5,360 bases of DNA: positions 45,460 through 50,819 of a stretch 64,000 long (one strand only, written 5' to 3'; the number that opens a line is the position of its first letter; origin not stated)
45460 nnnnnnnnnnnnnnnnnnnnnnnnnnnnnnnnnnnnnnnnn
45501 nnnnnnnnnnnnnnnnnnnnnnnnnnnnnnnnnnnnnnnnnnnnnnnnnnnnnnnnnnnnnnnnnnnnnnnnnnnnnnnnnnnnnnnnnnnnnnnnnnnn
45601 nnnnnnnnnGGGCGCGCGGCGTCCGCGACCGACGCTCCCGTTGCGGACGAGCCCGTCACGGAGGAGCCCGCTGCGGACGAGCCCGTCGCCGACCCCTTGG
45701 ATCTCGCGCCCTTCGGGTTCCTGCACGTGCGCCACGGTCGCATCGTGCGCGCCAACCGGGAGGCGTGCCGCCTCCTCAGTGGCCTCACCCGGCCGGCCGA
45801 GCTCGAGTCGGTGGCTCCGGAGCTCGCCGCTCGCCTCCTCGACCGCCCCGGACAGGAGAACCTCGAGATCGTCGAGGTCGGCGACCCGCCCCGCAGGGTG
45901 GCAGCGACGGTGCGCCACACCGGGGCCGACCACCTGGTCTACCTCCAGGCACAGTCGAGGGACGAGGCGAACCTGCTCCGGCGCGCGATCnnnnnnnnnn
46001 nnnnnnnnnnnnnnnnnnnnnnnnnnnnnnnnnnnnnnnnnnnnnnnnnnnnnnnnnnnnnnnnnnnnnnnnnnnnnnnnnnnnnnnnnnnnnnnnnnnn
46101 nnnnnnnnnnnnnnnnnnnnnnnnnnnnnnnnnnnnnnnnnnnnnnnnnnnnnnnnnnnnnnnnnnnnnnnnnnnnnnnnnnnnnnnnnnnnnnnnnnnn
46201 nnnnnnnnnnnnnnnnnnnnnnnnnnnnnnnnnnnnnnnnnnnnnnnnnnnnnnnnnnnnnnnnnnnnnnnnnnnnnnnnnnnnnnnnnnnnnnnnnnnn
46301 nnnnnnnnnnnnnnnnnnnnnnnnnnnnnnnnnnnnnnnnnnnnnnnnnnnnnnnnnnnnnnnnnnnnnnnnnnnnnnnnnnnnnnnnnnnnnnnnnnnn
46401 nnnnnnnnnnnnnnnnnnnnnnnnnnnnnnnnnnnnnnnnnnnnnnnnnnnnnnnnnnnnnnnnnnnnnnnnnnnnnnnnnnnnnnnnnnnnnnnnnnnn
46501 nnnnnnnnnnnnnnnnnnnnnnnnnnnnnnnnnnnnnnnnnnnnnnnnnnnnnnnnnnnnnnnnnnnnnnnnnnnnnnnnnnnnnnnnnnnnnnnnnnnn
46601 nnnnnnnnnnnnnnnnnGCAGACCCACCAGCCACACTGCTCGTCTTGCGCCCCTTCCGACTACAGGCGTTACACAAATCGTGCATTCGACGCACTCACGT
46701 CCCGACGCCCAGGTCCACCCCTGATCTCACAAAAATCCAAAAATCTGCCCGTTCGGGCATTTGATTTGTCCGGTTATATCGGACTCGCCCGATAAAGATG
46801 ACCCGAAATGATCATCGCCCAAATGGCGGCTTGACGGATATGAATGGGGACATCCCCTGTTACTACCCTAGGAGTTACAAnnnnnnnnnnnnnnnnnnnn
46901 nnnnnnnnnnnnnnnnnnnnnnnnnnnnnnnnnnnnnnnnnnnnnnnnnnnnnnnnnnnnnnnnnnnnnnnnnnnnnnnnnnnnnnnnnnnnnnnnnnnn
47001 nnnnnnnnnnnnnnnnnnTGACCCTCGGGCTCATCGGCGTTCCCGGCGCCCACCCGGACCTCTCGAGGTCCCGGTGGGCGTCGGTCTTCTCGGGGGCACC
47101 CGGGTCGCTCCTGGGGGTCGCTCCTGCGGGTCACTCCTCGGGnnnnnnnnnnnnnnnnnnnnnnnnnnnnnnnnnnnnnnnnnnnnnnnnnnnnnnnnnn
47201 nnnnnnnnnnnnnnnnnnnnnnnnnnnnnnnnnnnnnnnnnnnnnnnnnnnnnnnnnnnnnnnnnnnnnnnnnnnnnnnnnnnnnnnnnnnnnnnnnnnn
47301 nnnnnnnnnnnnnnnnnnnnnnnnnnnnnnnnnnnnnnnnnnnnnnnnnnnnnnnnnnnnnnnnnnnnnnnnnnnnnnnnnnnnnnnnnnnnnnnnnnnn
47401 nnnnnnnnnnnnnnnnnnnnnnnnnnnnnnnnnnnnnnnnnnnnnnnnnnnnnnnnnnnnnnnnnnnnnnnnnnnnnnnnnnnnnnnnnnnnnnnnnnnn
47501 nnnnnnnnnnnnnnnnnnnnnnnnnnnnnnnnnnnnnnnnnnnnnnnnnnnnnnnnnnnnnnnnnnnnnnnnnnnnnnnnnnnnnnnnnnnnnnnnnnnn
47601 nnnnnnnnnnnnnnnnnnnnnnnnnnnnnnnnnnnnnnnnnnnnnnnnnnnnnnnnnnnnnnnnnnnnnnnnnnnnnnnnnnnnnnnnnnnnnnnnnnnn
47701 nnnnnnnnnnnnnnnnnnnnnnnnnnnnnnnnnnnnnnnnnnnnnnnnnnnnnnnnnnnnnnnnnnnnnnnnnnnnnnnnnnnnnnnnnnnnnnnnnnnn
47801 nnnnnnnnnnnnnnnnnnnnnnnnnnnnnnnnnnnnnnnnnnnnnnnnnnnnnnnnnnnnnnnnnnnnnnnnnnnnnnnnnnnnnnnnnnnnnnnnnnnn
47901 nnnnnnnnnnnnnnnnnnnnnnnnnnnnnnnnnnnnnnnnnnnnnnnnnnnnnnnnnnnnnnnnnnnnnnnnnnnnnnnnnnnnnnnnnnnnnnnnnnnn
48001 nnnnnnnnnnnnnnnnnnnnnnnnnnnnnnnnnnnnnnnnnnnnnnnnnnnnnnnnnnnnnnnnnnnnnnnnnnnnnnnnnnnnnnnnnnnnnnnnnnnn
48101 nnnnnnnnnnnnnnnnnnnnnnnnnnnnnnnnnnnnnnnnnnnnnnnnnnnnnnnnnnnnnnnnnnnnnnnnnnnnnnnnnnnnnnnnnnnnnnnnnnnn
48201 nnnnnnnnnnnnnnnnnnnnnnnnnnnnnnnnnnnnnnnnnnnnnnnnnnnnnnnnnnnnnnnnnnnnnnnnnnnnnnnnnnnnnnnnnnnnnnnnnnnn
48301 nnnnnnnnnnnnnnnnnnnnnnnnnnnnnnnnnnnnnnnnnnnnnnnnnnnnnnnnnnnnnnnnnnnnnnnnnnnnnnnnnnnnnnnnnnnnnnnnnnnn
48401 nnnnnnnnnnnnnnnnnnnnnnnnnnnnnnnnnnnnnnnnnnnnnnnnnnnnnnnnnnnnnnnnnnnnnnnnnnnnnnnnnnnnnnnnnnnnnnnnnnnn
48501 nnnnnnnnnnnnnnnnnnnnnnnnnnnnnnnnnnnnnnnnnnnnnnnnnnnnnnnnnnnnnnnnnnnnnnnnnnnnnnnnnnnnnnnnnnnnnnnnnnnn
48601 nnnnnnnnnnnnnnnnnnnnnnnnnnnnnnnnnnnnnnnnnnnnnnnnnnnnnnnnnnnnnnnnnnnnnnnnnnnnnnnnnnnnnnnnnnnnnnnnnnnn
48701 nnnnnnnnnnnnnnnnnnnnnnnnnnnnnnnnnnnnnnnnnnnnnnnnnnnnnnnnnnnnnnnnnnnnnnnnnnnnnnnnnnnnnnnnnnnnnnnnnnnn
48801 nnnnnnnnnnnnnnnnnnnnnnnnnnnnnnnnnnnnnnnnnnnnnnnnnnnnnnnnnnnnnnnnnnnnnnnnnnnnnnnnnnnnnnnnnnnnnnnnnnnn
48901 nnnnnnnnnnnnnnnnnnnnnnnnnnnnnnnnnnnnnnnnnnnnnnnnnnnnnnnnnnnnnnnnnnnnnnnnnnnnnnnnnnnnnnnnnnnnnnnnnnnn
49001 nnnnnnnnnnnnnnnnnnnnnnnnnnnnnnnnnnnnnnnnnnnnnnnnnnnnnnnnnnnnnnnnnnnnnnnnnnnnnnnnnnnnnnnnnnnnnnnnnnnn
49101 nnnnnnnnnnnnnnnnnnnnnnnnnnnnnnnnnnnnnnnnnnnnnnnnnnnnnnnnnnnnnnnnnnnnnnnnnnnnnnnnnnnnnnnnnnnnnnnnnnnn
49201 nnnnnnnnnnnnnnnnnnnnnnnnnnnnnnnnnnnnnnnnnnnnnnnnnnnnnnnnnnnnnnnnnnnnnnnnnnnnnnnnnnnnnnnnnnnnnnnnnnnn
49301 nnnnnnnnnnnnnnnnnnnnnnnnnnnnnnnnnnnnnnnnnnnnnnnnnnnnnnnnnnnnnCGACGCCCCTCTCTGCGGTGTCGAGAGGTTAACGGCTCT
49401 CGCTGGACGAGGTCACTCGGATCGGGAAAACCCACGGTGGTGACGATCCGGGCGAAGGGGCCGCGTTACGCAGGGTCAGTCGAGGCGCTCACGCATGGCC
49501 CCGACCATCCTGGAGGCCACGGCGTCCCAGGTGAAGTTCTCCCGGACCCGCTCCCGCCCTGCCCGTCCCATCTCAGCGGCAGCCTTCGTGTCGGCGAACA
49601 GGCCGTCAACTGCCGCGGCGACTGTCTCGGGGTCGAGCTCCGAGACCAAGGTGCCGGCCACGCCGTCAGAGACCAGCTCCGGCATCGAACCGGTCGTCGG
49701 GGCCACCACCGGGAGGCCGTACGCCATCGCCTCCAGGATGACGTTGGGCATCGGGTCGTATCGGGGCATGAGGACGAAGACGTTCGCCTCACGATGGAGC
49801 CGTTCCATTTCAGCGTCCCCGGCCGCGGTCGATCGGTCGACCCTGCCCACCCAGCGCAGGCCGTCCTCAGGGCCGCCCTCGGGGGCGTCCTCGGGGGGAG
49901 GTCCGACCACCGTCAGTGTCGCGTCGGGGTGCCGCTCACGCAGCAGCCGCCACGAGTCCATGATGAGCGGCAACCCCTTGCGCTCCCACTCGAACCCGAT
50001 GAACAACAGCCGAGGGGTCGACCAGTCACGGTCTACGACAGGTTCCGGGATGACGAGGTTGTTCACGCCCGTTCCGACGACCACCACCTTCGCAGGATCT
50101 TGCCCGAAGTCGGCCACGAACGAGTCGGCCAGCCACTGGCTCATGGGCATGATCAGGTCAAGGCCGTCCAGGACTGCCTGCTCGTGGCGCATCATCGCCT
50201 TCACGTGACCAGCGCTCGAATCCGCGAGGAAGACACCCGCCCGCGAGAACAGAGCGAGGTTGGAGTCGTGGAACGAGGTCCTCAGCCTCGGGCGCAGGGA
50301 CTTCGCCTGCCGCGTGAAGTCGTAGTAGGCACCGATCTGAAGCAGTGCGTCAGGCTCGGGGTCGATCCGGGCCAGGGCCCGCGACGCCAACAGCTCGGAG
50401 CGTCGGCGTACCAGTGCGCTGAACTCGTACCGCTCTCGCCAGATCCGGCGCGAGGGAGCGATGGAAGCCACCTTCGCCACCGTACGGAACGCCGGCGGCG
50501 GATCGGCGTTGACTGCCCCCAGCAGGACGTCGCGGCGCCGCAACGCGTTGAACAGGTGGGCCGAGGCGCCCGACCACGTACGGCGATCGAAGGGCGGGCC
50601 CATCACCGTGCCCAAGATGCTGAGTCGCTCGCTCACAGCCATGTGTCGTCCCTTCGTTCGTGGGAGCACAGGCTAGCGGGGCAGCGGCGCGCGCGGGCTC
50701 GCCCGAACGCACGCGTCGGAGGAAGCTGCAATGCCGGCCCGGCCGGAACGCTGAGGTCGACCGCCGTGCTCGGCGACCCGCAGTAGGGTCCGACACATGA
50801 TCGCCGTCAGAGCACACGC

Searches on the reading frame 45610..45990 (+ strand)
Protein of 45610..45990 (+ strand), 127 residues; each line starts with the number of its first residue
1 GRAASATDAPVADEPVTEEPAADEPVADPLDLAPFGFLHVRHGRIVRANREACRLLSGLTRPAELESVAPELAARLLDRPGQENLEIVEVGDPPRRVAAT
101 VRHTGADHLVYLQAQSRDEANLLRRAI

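Call 68: search_protein_families(library=pfam, proteins=[window:45610-45990:+], max_evalue=10)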
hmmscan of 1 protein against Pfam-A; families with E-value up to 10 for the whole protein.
window:45610-45990:+ (127 aa): 1 family
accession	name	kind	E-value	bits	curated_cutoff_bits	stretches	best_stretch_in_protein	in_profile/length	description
PF13188.13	PAS_8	-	0.016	15.5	21.8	1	30-72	7-50/65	PAS domain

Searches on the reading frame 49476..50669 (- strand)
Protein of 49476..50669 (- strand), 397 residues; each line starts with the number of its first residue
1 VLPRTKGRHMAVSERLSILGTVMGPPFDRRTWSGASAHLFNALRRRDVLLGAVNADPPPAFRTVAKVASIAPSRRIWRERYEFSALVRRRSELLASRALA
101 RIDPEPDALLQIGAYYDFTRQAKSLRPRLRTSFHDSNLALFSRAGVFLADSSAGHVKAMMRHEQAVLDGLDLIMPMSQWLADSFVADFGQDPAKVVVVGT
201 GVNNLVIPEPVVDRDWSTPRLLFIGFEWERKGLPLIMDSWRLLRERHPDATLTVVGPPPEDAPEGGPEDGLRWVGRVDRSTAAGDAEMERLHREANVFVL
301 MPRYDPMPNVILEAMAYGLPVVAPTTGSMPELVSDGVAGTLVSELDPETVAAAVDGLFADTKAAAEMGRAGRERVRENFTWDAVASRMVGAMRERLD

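Call 5: search_protein_families(library=pfam, proteins=[window:49476-50669:-], max_evalue=0.01)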
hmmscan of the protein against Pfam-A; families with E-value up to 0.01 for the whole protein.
window:49476-50669:- (397 aa): 5 families
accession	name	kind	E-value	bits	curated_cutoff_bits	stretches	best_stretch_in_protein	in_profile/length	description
PF13692.12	Glyco_trans_1_4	-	9.2e-26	91.2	27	1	219-360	2-142/142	Glycosyl transferases group 1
PF00534.26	Glycos_transf_1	-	5.7e-21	75.2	26.4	1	221-374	18-172/172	Glycosyl transferases group 1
PF13524.12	Glyco_trans_1_2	-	6.5e-10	39.6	25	1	245-388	10-142/144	Glycosyl transferase-like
PF20706.3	GT4-conflict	-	3.1e-08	33.5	26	1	158-387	135-384/385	Family 4 Glycosyltransferase in conflict systems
PF13439.12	Glyco_transf_4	-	0.00045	20.7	28.5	1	39-203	11-167/170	Glycosyltransferase Family 4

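Call 6: search_protein_families(library=ncbifam, proteins=[window:49476-50669:-], max_evalue=0.01)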
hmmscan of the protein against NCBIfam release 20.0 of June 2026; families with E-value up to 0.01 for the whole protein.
window:49476-50669:- (397 aa): 30 families (the best 25 are shown)
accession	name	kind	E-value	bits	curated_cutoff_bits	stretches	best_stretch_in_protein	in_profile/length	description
TIGR02149.1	glgA_Coryne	subfamily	6.3e-24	84.8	302.4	1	217-391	203-386/391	glycogen synthase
NF041876.1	EPS_EpsE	equivalog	3.7e-23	82.4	400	1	192-386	185-387/389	exopolysaccharide biosynthesis GT4 family glycosyltransferase EpsE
TIGR03088.1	stp2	hypoth_equivalog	5.6e-20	71.7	409.05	1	287-388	265-366/374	TIGR03088 family PEP-CTERM/XrtA system glycosyltransferase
NF053787.1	GlcN_PG_synth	equivalog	9.7e-16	57.5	480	1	287-393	254-357/361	N-acetylglucosaminyl phosphatidylglycerol synthase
TIGR03449.1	mycothiol_MshA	equivalog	5.1e-15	55.3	462.5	1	149-391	144-399/406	D-inositol-3-phosphate glycosyltransferase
TIGR04063.1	stp3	hypoth_equivalog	2.2e-12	46.6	442.05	1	221-387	216-387/397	TIGR04063 family PEP-CTERM/XrtA system glycosyltransferase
TIGR03999.1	thiol_BshA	equivalog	4.8e-12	45.5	273.7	1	250-384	230-362/375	N-acetyl-alpha-D-glucosaminyl L-malate synthase BshA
TIGR04047.1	MSMEG_0565_glyc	hypoth_equivalog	2.2e-11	43.5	259.85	1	282-391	264-370/373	MSMEG_0565 family glycosyltransferase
TIGR03087.1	stp1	hypoth_equivalog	2.8e-10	39.9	316.65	1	240-388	250-390/397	TIGR03087 family PEP-CTERM/XrtA system glycosyltransferase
NF038295.1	EPS_HpsP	equivalog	8.4e-10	38.2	550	1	218-393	207-385/388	hormogonium polysaccharide biosynthesis glycosyltransferase HpsP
NF041010.1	glycosy_Agl16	equivalog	8.9e-10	37.9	575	1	293-389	252-345/352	glycosylation protein Agl16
NF011726.0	PRK15179.1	equivalog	2.5e-09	36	733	1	295-389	592-688/694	Vi polysaccharide biosynthesis protein TviE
TIGR04005.1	wcaL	equivalog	3e-09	36.2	537.6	1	164-389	169-400/406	colanic acid biosynthesis glycosyltransferase WcaL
TIGR02470.1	sucr_synth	equivalog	3.4e-09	35.4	810.4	1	271-389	621-742/784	sucrose synthase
TIGR02472.1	sucr_P_syn_N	equivalog_domain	3.5e-09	36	576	1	294-388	340-434/439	sucrose-phosphate synthase, putative, glycosyltransferase domain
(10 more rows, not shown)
